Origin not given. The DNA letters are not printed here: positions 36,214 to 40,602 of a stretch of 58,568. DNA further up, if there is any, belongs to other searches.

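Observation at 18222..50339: Intact-looking 32-kb trans-AT NRPS-PKS gene cluster of unfamiliar composition in an AT-rich anaerobe backbone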

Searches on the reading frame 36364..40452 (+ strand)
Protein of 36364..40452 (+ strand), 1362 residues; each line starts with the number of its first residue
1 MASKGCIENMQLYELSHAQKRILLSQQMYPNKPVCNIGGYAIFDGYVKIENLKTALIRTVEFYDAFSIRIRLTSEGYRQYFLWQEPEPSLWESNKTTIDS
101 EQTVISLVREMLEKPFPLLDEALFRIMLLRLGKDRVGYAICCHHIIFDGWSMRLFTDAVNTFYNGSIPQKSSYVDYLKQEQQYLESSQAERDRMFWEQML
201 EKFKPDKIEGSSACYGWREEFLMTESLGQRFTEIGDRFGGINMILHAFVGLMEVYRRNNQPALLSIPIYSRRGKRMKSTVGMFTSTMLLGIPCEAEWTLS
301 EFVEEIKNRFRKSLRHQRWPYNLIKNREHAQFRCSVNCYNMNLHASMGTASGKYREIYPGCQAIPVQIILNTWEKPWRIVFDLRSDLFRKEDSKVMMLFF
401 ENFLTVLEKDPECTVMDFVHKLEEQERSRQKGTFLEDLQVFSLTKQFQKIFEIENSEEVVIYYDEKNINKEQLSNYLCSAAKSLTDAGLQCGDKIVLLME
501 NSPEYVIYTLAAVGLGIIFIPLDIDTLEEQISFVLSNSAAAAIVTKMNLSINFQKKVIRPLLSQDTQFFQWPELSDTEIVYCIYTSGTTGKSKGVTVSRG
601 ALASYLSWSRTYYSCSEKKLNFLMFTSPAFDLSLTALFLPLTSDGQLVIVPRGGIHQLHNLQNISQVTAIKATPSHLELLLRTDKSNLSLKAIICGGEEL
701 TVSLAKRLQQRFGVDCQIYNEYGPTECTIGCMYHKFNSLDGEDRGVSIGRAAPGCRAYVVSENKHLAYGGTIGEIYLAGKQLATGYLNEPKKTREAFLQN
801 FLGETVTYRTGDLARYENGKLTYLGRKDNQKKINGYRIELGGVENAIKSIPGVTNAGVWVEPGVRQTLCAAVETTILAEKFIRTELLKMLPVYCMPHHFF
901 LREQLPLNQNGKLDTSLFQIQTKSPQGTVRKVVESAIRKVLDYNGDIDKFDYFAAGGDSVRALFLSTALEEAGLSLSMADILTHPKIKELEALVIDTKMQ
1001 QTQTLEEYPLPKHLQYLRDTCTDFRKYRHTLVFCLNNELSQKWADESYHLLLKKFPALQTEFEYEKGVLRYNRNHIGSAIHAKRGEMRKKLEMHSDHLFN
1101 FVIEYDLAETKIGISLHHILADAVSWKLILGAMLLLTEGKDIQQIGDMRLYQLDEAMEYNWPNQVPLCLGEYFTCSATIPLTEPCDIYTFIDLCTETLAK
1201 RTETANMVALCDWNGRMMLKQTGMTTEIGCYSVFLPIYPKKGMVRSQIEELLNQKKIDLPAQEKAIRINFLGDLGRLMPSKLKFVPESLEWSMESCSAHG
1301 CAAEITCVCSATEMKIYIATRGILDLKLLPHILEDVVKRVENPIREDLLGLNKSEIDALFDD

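Call 4: search_protein_families(library=pfam, proteins=[window:36364-40452:+])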
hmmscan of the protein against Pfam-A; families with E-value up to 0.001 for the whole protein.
window:36364-40452:+ (1362 aa): 3 families
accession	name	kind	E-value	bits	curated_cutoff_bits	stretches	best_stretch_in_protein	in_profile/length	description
PF00501.34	AMP-binding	-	3.3e-59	201.1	29.9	1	458-787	11-384/384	AMP-binding enzyme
PF00668.25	Condensation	-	5.8e-54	183.9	30.6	1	11-416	3-442/456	Condensation domain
PF00550.31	PP-binding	-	6.7e-07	29.9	20.8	1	933-994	3-67/67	Phosphopantetheine attachment site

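Call 9: find_related_loci(query=window:36364-40452:+, collection=genome_contigs, flank=10000)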
Query window:36364-40452:+ (1362 aa) in genome_contigs; peptide patterns used: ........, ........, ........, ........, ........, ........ (x = any residue, [..] = any of these).
26 stretches matched a pattern, but none encodes a relative of the query by tblastn (E <= 1e-3).

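Call 10: find_homologous_proteins(query=window:36364-40452:+)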
Query window:36364-40452:+ (1362 aa): 73 proteins with E <= 0.001 among 3417 candidates.
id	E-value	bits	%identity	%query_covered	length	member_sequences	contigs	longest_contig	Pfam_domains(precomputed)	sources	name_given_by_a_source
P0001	0.0e+0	3136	100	99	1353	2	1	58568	PF00668.26,PF00550.32,PF00501.35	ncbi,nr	ncbi:MAG: AMP-binding protein [Christensenellaceae bacterium]|nr:AMP-binding protein [Christensenell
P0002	0.0e+0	1021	39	96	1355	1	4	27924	PF00668.26,PF00550.32,PF00501.35,PF13193.13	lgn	-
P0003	1.0e-288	979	37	99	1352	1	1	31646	PF00668.26,PF00501.35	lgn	-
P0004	1.3e-287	976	37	99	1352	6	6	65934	PF00668.26,PF00501.35,PF13193.13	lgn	-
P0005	2.3e-278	945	36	99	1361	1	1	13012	PF00668.26,PF00550.32,PF00501.35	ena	-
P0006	6.4e-277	940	36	99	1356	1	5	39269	PF00668.26,PF00550.32,PF00501.35,PF13193.13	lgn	-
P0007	8.8e-277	940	36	99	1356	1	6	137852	PF00668.26,PF00501.35,PF13193.13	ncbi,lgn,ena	-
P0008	1.5e-252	859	35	98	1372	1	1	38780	PF00668.26,PF00550.32,PF00501.35,PF13193.13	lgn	-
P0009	1.1e-244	833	34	97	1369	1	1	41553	PF00668.26,PF00550.32,PF00501.35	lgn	-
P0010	1.3e-242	826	35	97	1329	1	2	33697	PF00668.26,PF00501.35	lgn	-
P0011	1.5e-242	826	34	98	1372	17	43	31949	PF00668.26,PF00550.32,PF00501.35,PF13193.13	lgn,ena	-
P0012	8.7e-224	764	34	97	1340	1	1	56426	PF00668.26,PF00501.35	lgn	-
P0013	3.7e-218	745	33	97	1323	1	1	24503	PF00668.26,PF00501.35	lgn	-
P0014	1.1e-129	452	27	83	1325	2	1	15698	PF00668.26,PF00550.32,PF00501.35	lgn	-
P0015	6.9e-122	426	26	66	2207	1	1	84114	PF00668.26,PF00550.32,PF00501.35,PF13193.13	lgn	-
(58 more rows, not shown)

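Call 11: find_encoding_contigs(protein=P0007, flank=10000, max_places=3)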
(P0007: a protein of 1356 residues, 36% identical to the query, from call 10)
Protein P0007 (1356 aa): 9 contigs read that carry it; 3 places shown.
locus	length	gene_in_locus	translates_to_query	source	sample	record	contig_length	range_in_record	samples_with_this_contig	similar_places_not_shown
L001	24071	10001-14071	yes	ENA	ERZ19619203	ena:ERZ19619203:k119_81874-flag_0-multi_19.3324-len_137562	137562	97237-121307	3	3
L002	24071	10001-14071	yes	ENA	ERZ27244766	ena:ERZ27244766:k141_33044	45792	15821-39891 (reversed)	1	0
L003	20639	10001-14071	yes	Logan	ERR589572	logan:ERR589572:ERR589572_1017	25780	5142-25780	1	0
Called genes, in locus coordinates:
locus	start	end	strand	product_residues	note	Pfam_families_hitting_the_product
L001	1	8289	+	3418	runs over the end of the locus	PF00668:Condensation, PF00501:AMP-binding, PF00550:PP-binding, PF00668:Condensation, PF00501:AMP-binding, PF00550:PP-binding, PF00109:ketoacyl-synt, PF02801:Ketoacyl-synt_C, +4 more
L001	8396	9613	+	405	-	PF00698:Acyl_transf_1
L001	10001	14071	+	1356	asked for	PF00668:Condensation, PF00501:AMP-binding, PF13193:AMP-binding_C (weak)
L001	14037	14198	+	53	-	-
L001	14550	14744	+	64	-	-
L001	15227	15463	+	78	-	PF00550:PP-binding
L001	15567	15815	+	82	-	PF00550:PP-binding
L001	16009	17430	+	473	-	PF02310:B12-binding, PF13353:Fer4_12 (faint), PF04055:Radical_SAM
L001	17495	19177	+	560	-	PF00534:Glycos_transf_1, PF13692:Glyco_trans_1_4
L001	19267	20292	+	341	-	PF02784:Orn_Arg_deC_N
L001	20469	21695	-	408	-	PF01548:DEDD_Tnp_IS110, PF02371:Transposase_20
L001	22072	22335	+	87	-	PF00550:PP-binding (weak)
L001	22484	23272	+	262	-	PF01609:DDE_Tnp_1 (weak), PF13546:DDE_5 (faint)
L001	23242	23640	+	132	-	-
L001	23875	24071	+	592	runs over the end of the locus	PF00664:ABC_membrane, PF00005:ABC_tran, PF02463:SMC_N (weak)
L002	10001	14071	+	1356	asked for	PF00668:Condensation, PF00501:AMP-binding, PF13193:AMP-binding_C (weak)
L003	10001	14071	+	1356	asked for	PF00668:Condensation, PF00501:AMP-binding, PF13193:AMP-binding_C (weak)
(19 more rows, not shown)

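Call 12: find_encoding_contigs(protein=P0002, flank=10000, max_places=3)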
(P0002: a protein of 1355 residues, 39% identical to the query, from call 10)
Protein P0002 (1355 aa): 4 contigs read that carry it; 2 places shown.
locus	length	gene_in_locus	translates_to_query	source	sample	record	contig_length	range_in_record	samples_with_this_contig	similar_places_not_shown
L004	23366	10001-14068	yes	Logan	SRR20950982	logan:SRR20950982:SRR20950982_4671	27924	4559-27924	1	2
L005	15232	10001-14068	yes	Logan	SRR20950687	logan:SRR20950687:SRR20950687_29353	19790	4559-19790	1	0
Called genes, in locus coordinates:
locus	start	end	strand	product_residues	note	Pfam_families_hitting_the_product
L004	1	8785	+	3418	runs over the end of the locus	PF00668:Condensation, PF00501:AMP-binding, PF00550:PP-binding, PF00668:Condensation, PF00501:AMP-binding, PF00109:ketoacyl-synt, PF02801:Ketoacyl-synt_C, PF00202:Aminotran_3, +2 more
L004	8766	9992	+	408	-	PF00698:Acyl_transf_1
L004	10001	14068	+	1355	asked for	PF00668:Condensation, PF00501:AMP-binding, PF13193:AMP-binding_C, PF00550:PP-binding (weak)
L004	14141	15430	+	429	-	PF13537:GATase_7, PF00733:Asn_synthase (weak)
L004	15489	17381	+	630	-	PF02543:Carbam_trans_N, PF16861:Carbam_trans_C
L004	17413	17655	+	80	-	PF00550:PP-binding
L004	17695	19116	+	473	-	PF02310:B12-binding, PF04055:Radical_SAM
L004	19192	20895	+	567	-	PF00534:Glycos_transf_1, PF13692:Glyco_trans_1_4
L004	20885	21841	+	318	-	PF14399:BtrH_N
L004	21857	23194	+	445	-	PF00144:Beta-lactamase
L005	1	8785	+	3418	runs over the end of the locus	PF00668:Condensation, PF00501:AMP-binding, PF00550:PP-binding, PF00668:Condensation, PF00501:AMP-binding, PF00109:ketoacyl-synt, PF02801:Ketoacyl-synt_C, PF00202:Aminotran_3, +2 more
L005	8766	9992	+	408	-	PF00698:Acyl_transf_1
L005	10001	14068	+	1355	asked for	PF00668:Condensation, PF00501:AMP-binding, PF13193:AMP-binding_C, PF00550:PP-binding (weak)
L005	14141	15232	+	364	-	?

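Call 24: find_encoding_contigs(protein=P0009, flank=10000, max_places=1)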
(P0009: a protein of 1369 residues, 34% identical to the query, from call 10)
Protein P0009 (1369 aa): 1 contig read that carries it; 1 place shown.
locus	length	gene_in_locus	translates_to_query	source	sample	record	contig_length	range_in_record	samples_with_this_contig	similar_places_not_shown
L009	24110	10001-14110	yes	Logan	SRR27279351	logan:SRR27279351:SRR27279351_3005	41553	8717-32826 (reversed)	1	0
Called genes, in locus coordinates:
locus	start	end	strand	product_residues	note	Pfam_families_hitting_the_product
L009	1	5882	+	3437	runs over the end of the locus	PF00668:Condensation, PF00501:AMP-binding, PF00550:PP-binding, PF00668:Condensation, PF00501:AMP-binding, PF00109:ketoacyl-synt, PF02801:Ketoacyl-synt_C, PF00202:Aminotran_3, +4 more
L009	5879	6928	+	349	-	PF02784:Orn_Arg_deC_N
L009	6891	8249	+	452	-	PF00155:Aminotran_1_2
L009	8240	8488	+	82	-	-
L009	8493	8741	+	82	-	-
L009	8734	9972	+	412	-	PF00698:Acyl_transf_1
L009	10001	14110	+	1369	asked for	PF00668:Condensation, PF00501:AMP-binding, PF00550:PP-binding (weak)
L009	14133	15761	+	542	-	PF00534:Glycos_transf_1, PF13692:Glyco_trans_1_4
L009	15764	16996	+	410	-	PF00144:Beta-lactamase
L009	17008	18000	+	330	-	PF14399:BtrH_N (weak)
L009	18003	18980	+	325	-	PF13529:Peptidase_C39_2 (weak)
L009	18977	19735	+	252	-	PF01209:Ubie_methyltran, PF13489:Methyltransf_23, PF13847:Methyltransf_31, PF08241:Methyltransf_11, PF08242:Methyltransf_12, PF13649:Methyltransf_25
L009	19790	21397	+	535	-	PF02310:B12-binding, PF04055:Radical_SAM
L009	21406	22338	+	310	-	PF01636:APH, PF01633:Choline_kinase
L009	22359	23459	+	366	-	-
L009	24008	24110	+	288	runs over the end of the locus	PF00849:PseudoU_synth_2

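Call 25: find_encoding_contigs(protein=P0004, flank=10000, max_places=2)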
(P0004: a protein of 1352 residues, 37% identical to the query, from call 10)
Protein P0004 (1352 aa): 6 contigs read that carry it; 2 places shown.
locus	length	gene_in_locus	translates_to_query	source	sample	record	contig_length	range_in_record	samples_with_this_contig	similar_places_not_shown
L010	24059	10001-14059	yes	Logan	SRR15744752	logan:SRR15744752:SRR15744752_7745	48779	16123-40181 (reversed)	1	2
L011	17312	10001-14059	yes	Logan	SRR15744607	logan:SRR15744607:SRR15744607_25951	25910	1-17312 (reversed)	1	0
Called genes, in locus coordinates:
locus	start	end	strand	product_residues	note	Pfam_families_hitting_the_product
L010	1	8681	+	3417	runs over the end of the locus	PF00668:Condensation, PF00501:AMP-binding, PF00668:Condensation, PF00501:AMP-binding, PF00550:PP-binding, PF00109:ketoacyl-synt, PF02801:Ketoacyl-synt_C, PF00202:Aminotran_3, +2 more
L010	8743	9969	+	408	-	PF00698:Acyl_transf_1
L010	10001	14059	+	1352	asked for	PF00668:Condensation, PF00501:AMP-binding, PF13193:AMP-binding_C (weak)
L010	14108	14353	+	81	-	PF00550:PP-binding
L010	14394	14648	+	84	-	PF00550:PP-binding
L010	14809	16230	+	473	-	PF02310:B12-binding, PF19864:Radical_SAM_N2 (weak), PF04055:Radical_SAM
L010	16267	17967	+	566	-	PF00534:Glycos_transf_1, PF13692:Glyco_trans_1_4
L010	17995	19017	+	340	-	PF02784:Orn_Arg_deC_N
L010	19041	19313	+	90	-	PF00550:PP-binding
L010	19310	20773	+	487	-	PF00501:AMP-binding, PF13193:AMP-binding_C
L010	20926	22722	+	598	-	PF00005:ABC_tran, PF02463:SMC_N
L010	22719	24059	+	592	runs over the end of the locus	PF00005:ABC_tran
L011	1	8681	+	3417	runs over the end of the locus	PF00668:Condensation, PF00501:AMP-binding, PF00668:Condensation, PF00501:AMP-binding, PF00550:PP-binding, PF00109:ketoacyl-synt, PF02801:Ketoacyl-synt_C, PF00202:Aminotran_3, +2 more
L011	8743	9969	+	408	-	PF00698:Acyl_transf_1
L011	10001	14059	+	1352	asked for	PF00668:Condensation, PF00501:AMP-binding, PF13193:AMP-binding_C (weak)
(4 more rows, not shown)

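Call 26: find_encoding_contigs(protein=P0012, flank=10000, max_places=1)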
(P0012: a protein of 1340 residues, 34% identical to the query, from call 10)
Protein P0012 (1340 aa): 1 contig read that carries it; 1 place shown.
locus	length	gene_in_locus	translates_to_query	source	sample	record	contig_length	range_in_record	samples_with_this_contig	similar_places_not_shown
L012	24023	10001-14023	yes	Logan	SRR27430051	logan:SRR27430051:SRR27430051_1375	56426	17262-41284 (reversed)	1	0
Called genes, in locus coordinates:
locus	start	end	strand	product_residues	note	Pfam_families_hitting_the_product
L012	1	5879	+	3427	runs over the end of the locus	PF00668:Condensation, PF00501:AMP-binding, PF00501:AMP-binding, PF00550:PP-binding, PF00109:ketoacyl-synt, PF02801:Ketoacyl-synt_C, PF00202:Aminotran_3, PF00668:Condensation, +2 more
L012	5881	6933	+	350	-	PF02784:Orn_Arg_deC_N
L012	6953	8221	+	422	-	PF00155:Aminotran_1_2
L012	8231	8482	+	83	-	PF00550:PP-binding (weak)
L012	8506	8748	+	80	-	-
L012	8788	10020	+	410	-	PF00698:Acyl_transf_1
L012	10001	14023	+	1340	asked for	PF00668:Condensation, PF00501:AMP-binding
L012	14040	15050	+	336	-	PF14399:BtrH_N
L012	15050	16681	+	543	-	PF13439:Glyco_transf_4 (weak), PF00534:Glycos_transf_1, PF13692:Glyco_trans_1_4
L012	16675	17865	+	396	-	PF00144:Beta-lactamase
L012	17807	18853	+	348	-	PF13529:Peptidase_C39_2 (weak)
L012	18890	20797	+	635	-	PF16861:Carbam_trans_C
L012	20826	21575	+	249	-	PF01209:Ubie_methyltran, PF02527:GidB (weak), PF13489:Methyltransf_23, PF06325:PrmA, PF13847:Methyltransf_31, PF08241:Methyltransf_11, PF08242:Methyltransf_12, PF13649:Methyltransf_25, +1 more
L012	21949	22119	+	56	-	-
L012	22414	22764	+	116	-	-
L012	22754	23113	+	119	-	PF05717:TnpB_IS66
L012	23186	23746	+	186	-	PF13007:LZ_Tnp_IS66 (weak)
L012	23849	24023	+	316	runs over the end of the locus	PF03050:DDE_Tnp_IS66, PF13817:DDE_Tnp_IS66_C (faint)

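Call 39: list_cluster_members(proteins=[P0001, P0007, P0074, P0075, P0082, P0011, P0080, P0005])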
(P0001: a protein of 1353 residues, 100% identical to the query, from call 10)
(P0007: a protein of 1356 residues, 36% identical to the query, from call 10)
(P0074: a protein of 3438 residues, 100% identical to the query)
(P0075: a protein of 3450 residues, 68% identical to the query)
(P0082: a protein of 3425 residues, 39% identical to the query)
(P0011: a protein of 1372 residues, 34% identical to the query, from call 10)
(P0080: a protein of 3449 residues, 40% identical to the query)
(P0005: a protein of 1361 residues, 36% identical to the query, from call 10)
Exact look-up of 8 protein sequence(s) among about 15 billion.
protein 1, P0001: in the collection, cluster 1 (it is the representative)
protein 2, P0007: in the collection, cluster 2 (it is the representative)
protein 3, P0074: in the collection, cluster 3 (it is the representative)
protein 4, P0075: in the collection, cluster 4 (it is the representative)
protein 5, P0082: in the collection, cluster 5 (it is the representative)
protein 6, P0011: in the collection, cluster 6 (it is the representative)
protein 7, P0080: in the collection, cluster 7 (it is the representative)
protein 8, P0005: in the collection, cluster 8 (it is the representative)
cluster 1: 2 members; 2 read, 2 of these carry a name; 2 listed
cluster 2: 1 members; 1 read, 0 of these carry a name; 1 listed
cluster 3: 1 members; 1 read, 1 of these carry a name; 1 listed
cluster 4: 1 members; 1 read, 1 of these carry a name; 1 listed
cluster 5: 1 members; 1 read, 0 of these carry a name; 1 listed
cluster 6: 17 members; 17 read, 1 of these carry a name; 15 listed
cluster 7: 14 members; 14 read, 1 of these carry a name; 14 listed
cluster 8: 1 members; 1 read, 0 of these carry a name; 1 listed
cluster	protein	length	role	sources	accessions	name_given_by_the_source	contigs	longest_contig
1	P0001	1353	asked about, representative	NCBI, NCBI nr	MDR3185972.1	MAG: AMP-binding protein [Christensenellaceae bacterium] | AMP-binding protein [Christensenellaceae bacterium]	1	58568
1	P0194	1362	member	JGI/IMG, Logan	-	amino acid adenylation domain-containing protein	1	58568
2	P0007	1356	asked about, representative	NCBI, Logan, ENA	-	-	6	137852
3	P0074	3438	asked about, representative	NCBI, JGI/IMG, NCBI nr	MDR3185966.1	MAG: aminotransferase class III-fold pyridoxal phosphate-dependent enzyme ... | amino acid adenylation domain-containing protein | aminotransferase class III-fold pyridoxal phosphate-dependent enzyme [Christensenellaceae ...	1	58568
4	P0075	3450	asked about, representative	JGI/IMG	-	amino acid adenylation domain-containing protein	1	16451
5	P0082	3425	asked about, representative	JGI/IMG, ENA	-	-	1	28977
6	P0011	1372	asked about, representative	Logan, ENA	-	-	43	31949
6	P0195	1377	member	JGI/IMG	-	amino acid adenylation domain-containing protein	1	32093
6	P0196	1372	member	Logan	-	-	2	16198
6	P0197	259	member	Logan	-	-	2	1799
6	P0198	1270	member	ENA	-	-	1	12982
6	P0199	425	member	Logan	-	-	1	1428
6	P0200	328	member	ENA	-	-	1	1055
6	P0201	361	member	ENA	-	-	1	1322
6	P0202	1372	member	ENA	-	-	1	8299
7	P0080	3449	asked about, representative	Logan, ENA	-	-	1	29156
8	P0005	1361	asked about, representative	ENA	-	-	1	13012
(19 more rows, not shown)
